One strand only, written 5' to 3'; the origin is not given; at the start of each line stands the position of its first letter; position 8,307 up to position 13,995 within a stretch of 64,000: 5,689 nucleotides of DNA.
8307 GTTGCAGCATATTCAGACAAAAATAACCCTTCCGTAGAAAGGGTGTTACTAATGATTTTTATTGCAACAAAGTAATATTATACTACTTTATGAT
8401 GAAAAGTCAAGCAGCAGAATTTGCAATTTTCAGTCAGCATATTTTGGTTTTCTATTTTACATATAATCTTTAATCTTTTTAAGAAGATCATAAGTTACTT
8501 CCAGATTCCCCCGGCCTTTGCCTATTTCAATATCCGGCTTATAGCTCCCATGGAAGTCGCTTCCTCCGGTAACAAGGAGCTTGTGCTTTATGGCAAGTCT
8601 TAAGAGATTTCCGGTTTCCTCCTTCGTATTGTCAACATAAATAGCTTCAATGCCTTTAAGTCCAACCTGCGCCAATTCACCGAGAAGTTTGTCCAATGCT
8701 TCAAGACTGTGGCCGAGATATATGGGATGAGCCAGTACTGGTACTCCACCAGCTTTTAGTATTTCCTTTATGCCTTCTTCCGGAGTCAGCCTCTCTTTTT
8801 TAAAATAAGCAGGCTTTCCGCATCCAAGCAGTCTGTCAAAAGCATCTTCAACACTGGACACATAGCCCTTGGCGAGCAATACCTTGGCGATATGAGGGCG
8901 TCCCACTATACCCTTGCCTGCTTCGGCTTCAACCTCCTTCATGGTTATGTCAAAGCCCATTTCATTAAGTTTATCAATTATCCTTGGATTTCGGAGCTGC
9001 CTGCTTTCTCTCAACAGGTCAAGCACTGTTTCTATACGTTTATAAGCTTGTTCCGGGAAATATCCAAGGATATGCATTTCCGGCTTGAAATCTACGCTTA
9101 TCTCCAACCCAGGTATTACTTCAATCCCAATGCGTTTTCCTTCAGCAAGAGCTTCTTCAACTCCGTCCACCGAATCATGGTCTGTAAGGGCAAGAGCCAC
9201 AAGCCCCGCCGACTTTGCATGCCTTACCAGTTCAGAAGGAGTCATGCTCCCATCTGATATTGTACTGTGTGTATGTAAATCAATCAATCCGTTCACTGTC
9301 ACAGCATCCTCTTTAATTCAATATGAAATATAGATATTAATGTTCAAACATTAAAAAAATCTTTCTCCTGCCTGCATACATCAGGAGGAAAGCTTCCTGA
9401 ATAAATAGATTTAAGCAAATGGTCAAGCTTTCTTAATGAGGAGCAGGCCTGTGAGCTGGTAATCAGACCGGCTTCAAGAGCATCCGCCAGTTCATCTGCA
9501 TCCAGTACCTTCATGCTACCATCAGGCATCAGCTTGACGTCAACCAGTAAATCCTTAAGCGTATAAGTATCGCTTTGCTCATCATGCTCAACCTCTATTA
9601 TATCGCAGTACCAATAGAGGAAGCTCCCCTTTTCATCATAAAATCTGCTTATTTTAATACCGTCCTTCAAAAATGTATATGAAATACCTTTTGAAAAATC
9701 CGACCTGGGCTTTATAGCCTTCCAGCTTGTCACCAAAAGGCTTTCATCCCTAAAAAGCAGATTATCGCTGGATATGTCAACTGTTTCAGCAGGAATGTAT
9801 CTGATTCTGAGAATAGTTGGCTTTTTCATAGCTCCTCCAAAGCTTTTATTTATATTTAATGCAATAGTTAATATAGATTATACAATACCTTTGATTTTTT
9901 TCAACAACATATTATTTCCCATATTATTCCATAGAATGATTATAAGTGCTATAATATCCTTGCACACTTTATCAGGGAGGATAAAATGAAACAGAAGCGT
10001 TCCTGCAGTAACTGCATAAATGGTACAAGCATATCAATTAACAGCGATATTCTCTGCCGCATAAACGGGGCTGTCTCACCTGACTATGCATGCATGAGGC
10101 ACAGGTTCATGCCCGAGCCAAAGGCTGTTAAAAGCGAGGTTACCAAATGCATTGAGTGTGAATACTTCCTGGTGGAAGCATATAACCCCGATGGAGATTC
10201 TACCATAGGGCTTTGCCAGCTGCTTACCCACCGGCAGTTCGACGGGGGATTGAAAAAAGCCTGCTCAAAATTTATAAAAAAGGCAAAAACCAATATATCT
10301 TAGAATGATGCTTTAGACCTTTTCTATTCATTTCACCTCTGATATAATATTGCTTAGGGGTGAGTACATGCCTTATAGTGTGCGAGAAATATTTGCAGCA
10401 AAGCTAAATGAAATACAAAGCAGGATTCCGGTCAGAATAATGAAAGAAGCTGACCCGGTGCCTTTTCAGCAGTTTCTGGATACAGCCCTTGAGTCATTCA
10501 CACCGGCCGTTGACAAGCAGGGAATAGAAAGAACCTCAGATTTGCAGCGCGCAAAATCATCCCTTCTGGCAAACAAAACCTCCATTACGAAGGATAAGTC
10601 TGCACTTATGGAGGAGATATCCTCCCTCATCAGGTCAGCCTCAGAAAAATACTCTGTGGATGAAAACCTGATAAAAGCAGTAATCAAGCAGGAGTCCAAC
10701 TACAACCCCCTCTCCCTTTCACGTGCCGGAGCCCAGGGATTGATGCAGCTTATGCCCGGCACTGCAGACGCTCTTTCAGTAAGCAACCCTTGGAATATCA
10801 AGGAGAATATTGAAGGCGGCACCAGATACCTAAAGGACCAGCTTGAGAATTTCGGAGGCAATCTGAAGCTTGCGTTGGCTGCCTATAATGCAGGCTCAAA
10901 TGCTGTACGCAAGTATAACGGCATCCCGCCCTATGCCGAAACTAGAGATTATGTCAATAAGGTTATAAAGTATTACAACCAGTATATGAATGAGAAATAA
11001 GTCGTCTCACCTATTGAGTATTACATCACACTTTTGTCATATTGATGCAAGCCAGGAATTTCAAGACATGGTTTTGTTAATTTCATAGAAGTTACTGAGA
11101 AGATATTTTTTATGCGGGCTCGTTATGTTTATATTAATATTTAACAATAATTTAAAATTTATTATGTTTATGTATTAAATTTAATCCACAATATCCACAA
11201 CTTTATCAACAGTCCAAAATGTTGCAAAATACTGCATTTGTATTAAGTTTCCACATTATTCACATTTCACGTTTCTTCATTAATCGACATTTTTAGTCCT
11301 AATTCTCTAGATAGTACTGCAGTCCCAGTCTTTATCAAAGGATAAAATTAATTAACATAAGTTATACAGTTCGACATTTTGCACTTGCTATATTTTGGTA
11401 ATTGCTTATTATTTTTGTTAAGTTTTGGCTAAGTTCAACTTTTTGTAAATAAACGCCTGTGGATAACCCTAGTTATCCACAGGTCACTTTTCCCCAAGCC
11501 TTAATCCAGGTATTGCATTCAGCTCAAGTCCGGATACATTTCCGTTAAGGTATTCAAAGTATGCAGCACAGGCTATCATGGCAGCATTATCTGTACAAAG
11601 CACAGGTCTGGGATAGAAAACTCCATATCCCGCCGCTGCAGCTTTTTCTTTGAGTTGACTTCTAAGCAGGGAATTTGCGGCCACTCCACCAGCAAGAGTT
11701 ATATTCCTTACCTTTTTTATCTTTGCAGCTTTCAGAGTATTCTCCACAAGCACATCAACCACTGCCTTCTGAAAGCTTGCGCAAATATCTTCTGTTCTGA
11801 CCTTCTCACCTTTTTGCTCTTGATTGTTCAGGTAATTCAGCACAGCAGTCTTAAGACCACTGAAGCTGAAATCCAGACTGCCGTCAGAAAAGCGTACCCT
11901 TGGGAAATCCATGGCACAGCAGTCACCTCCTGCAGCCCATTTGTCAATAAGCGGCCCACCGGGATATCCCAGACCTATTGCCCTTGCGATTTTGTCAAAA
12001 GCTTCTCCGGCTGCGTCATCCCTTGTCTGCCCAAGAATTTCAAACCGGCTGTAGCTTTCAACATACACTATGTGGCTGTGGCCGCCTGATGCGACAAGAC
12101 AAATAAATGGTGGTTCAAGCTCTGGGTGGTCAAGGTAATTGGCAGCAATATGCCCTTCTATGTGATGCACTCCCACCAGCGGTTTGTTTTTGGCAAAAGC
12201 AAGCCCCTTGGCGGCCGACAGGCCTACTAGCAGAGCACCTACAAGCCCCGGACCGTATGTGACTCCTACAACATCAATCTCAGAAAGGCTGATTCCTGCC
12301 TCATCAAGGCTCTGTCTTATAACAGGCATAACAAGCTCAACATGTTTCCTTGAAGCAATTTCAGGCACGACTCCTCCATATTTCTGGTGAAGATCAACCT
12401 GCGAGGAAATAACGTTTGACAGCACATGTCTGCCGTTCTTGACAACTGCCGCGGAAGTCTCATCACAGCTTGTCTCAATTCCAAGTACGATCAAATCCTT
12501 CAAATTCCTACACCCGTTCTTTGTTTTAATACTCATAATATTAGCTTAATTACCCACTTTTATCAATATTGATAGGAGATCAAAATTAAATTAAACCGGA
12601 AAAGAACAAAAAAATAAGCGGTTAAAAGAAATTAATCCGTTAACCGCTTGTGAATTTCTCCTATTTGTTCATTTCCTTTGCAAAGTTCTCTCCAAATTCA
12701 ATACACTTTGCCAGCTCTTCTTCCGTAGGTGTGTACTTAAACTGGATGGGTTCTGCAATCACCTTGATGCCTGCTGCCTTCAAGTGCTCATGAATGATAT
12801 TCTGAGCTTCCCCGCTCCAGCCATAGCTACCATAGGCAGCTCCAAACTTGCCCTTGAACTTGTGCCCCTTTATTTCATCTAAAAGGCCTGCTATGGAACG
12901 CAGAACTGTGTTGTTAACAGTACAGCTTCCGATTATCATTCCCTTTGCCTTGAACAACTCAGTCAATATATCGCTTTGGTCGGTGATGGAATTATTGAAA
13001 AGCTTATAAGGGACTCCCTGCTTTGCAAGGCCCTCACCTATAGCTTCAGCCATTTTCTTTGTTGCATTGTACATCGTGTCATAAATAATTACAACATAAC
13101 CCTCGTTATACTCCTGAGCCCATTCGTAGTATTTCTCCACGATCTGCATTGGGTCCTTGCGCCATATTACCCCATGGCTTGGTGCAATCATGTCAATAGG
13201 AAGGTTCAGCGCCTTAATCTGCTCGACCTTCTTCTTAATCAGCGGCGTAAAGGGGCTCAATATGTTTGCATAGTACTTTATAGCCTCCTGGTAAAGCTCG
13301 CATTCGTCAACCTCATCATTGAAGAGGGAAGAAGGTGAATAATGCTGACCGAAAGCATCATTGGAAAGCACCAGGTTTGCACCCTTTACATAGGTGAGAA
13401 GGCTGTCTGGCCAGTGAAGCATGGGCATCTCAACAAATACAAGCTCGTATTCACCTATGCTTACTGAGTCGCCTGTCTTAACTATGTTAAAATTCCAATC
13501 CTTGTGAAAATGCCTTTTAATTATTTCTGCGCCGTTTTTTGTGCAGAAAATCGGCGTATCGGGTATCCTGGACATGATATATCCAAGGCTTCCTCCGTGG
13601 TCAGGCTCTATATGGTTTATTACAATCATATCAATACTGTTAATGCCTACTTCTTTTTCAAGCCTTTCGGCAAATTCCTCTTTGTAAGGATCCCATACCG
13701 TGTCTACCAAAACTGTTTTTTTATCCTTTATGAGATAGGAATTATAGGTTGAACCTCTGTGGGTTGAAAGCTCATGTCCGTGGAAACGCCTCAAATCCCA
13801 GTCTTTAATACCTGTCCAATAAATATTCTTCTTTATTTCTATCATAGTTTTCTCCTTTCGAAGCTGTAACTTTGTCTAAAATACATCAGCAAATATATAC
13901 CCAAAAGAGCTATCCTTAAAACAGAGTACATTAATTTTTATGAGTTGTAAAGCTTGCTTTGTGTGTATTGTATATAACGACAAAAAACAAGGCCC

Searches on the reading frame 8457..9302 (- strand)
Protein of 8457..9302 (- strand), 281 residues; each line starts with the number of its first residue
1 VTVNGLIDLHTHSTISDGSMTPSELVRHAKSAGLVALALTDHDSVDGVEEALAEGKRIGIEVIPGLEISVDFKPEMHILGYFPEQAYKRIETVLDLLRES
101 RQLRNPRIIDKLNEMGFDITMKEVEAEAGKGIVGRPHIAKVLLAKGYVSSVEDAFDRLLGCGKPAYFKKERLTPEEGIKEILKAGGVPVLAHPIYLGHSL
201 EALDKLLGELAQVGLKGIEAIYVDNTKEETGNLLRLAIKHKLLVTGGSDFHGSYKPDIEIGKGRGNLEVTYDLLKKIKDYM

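Call 8: search_protein_families(library=pfam, proteins=[window:8457-9302:-])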
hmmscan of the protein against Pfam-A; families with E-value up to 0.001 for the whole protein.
window:8457-9302:- (281 aa): 1 family
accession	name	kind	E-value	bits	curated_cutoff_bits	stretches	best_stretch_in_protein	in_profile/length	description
PF02811.25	PHP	-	4.9e-15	56.7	26.4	1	8-146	1-114/164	PHP domain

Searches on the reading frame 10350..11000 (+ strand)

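Call 8: search_protein_families(library=pfam, proteins=[window:10350-11000:+])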
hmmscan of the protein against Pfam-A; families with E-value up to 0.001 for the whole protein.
window:10350-11000:+ (216 aa): 2 families
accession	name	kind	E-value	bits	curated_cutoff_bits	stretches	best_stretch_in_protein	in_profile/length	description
PF01464.25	SLT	-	2.1e-28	98.7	21.3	1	93-193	2-108/117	Transglycosylase SLT domain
PF13406.11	SLT_2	-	0.00012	21.8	24.3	0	82-118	65-101/292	Transglycosylase SLT domain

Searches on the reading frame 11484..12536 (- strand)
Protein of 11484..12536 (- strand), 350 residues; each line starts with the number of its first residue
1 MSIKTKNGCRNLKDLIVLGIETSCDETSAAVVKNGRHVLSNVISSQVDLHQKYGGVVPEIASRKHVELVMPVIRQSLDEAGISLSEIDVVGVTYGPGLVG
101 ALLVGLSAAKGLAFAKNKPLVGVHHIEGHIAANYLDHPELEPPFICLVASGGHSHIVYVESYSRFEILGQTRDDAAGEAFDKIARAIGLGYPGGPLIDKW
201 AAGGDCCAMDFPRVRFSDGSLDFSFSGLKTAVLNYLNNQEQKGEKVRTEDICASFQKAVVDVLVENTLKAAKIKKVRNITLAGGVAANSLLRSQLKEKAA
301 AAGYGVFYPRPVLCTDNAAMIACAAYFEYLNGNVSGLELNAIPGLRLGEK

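Call 3: search_protein_families(library=pfam, proteins=[window:11484-12536:-])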
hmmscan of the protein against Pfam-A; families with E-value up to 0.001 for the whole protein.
window:11484-12536:- (350 aa): 3 families
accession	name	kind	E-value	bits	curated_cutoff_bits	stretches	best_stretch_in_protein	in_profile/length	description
PF00814.31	TsaD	-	5.1e-100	335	24.8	1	37-322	1-263/264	tRNA N6-adenosine threonylcarbamoyltransferase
PF22521.2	HypF_C_2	-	7.5e-10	39.4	27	1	241-317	159-235/241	Carbamoyltransferase, Kae1-like Domain, second subdomain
PF02543.21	Carbam_trans_N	-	1.9e-08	34.6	24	1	241-298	266-323/346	Carbamoyltransferase N-terminus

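Call 4: search_protein_families(library=ncbifam, proteins=[window:11484-12536:-])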
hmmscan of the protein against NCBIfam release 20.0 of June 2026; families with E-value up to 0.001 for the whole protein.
window:11484-12536:- (350 aa): 6 families
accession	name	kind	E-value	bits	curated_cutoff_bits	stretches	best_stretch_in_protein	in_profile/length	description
TIGR03723.1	T6A_TsaD_YgjD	equivalog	8.7e-133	442.3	296.1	1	17-328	1-312/314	tRNA (adenosine(37)-N6)-threonylcarbamoyltransferase complex transferase subunit TsaD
TIGR00329.1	gcp_kae1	subfamily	6.3e-108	360.6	207.8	1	18-322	1-305/305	tRNA (adenosine(37)-N6)-threonylcarbamoyltransferase complex transferase subunit TsaD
TIGR03722.2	arch_KAE1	equivalog_domain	3.4e-63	213.7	375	1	17-337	1-305/323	KEOPS complex N(6)-L-threonylcarbamoyladenine synthase Kae1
NF007174.0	PRK09605.1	equivalog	1.1e-60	205.6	447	1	16-338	2-308/535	bifunctional N(6)-L-threonylcarbamoyladenine synthase/serine/threonine protein kinase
TIGR03725.1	T6A_YeaZ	equivalog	8.9e-18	65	69.3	1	17-162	1-126/212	tRNA (adenosine(37)-N6)-threonylcarbamoyltransferase complex dimerization subunit type 1 TsaB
TIGR00143.1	hypF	equivalog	2.5e-07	29.3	466.1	1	241-320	654-733/741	carbamoyltransferase HypF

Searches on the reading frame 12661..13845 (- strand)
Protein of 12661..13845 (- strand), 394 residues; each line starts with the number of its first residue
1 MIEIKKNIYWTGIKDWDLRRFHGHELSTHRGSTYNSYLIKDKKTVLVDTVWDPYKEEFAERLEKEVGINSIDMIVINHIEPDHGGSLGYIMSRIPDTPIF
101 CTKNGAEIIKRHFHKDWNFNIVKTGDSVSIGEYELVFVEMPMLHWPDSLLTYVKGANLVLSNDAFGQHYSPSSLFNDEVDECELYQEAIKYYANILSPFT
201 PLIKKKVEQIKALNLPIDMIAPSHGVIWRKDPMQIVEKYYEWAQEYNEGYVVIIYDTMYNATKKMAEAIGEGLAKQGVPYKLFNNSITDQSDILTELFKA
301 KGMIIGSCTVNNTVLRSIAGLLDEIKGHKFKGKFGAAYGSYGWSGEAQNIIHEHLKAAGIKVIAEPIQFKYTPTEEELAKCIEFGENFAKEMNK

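Call 3: search_protein_families(library=pfam, proteins=[window:12661-13845:-])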
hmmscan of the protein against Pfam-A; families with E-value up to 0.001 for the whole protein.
window:12661-13845:- (394 aa): 4 families
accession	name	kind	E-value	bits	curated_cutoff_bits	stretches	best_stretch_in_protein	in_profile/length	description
PF19583.5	ODP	-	1.5e-17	64.5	27.2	1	34-225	3-194/194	ODP family beta lactamase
PF00258.30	Flavodoxin_1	-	1.9e-14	54.4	25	1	253-385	1-143/143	Flavodoxin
PF00753.33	Lactamase_B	-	4e-12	46.9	22.7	1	34-224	6-196/196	Metallo-beta-lactamase superfamily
PF12706.13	Lactamase_B_2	-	1.4e-06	28.5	27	1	44-146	2-116/200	Beta-lactamase superfamily domain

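Call 4: search_protein_families(library=ncbifam, proteins=[window:12661-13845:-])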
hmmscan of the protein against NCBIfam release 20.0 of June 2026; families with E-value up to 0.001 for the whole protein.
window:12661-13845:- (394 aa): 12 families
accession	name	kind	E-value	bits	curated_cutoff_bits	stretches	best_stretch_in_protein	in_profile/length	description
NF008887.0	PRK11921.1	equivalog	1.3e-185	616.9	635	1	2-392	3-395/396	anaerobic nitric oxide reductase flavorubredoxin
NF003954.0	PRK05452.1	equivalog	6.1e-155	516.8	711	1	2-392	3-396/479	anaerobic nitric oxide reductase flavorubredoxin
TIGR01753.1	flav_short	equivalog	9.6e-19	68.3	123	1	251-389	1-140/140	flavodoxin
NF004049.0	PRK05568.1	equivalog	2.7e-12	47.2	206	1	251-390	4-141/142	flavodoxin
NF005246.0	PRK06756.1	subfamily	1.4e-11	44.6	130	1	251-392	4-147/148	flavodoxin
NF005216.0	PRK06703.1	subfamily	2e-09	37.7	127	1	251-392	4-147/151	flavodoxin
NF004050.0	PRK05569.1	subfamily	1.1e-06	29.1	136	1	251-389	4-140/141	flavodoxin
NF012229.1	bla_class_B_core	domain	4.5e-06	26.9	100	1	36-150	18-135/139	metallo-beta-lactamase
NF000059.1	tet_redox_37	exception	5.4e-06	27.1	225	1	189-267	2-78/108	tetracycline resistance NADPH-dependent oxidoreductase Tet(37)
NF012146.1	blaB-IND-MUS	exception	8.1e-05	22.1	270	1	32-148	48-161/237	BlaB/IND/MUS family subclass B1 metallo-beta-lactamase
NF049846.1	blaAHM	exception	0.00057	18.9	590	1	41-94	81-133/304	AHM family subclass B3-like metallo-beta-lactamase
TIGR00649.1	MG423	subfamily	0.00063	18.3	400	1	71-126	59-113/546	RNase J family beta-CASP ribonuclease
